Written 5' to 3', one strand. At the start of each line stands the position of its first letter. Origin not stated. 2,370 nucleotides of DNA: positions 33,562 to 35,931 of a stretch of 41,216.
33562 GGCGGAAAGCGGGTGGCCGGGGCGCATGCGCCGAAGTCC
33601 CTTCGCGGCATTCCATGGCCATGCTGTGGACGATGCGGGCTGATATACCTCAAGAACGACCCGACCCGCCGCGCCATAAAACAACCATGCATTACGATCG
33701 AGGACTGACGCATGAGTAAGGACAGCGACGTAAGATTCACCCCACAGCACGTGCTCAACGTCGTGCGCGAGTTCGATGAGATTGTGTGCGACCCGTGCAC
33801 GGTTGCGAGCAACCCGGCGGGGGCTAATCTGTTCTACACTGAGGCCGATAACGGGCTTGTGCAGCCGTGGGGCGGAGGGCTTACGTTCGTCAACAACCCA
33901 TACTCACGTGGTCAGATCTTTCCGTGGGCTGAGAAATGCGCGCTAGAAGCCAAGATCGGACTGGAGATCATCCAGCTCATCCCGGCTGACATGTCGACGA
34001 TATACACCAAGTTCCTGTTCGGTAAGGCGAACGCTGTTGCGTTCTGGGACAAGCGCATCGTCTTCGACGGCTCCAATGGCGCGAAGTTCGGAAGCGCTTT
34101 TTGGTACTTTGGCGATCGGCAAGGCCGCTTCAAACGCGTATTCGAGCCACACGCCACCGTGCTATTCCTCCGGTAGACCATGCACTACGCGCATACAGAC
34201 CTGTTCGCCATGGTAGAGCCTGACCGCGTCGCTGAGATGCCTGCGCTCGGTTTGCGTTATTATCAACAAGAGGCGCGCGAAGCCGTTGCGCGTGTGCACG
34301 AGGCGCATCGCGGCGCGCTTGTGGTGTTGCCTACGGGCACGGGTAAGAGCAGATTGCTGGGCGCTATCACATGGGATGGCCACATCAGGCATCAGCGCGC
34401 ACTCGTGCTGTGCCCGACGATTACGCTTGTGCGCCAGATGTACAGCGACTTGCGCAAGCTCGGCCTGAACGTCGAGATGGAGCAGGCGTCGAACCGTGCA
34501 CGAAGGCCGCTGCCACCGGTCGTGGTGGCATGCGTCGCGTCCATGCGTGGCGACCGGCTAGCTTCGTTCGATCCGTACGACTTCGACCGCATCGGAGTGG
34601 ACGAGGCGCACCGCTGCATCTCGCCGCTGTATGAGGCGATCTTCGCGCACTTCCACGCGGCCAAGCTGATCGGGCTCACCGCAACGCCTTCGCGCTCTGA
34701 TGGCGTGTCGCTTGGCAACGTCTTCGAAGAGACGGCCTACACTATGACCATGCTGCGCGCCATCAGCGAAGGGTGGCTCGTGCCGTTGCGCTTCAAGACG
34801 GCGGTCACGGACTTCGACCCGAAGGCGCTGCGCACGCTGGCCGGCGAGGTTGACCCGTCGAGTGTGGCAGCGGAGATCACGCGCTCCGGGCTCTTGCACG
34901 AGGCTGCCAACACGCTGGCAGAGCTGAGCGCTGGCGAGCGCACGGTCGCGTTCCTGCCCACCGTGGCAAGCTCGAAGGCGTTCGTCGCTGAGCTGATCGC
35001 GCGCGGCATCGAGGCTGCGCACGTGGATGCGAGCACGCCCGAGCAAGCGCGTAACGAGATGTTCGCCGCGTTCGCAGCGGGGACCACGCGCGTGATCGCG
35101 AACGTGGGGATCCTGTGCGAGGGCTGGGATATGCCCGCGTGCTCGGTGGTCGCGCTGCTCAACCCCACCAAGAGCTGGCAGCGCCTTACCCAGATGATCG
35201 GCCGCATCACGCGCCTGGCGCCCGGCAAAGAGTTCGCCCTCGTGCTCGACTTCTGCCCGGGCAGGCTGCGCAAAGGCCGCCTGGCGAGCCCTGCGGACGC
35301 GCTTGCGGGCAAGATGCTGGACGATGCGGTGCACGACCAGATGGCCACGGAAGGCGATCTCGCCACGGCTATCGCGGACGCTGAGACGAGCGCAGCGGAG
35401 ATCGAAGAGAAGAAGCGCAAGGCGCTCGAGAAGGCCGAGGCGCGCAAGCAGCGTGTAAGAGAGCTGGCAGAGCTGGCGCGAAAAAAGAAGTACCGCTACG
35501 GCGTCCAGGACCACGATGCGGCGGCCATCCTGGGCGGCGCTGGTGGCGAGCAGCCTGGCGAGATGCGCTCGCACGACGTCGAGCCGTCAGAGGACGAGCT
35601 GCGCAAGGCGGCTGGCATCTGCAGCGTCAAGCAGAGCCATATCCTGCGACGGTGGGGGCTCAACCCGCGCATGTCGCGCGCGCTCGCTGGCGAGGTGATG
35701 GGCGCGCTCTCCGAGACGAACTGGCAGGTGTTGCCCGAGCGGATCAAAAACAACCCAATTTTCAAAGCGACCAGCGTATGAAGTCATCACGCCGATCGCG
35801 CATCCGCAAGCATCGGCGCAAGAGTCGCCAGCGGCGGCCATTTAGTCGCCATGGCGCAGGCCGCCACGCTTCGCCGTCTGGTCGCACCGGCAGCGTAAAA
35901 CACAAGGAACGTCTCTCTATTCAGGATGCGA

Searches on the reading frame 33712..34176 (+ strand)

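Call 73: search_protein_families(library=phrogs, proteins=[window:33712-34176:+], max_evalue=0.001)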
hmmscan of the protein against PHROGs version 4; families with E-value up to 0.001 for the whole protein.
window:33712-34176:+ (154 aa): 2 families
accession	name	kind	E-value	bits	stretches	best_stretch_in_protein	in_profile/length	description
phrog_111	-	other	4.4e-23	83.5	1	3-136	62-204/345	DNA methyltransferase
phrog_22740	-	unknown function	4.3e-06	28.1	1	2-76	8-82/99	-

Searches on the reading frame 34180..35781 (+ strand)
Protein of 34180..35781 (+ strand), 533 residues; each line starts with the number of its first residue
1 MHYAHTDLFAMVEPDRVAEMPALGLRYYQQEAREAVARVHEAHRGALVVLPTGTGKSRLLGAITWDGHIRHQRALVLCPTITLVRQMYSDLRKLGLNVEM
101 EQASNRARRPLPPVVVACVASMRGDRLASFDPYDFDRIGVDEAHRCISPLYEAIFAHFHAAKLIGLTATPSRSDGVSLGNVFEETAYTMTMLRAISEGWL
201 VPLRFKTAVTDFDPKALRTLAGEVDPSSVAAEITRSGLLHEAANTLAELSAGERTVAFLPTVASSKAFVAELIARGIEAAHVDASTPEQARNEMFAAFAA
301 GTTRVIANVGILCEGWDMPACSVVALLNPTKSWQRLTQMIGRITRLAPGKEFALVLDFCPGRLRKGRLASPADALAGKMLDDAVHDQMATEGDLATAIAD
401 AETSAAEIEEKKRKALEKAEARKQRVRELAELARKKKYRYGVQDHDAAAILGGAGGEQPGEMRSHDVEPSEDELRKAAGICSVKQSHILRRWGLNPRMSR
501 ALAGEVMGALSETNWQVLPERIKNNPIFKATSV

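Call 73: search_protein_families(library=phrogs, proteins=[window:34180-35781:+], max_evalue=0.001)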
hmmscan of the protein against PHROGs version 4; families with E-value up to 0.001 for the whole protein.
window:34180-35781:+ (533 aa): 6 families
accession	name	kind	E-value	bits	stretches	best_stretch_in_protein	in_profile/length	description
phrog_16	-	DNA, RNA and nucleotide metabolism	9.4e-76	256.8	1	14-368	262-609/986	DNA helicase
phrog_62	-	DNA, RNA and nucleotide metabolism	1.8e-18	66.5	2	16-178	688-857/1881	DNA helicase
phrog_16694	-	unknown function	5e-13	48.9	1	24-204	274-484/1010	-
phrog_9690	-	DNA, RNA and nucleotide metabolism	4.5e-08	33.5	1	140-359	46-269/306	DNA helicase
phrog_16259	-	DNA, RNA and nucleotide metabolism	2.1e-07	31.5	1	24-125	117-217/330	DNA helicase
phrog_6819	-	DNA, RNA and nucleotide metabolism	0.00082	18.9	0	33-93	26-83/645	Holliday junction branch migration helicase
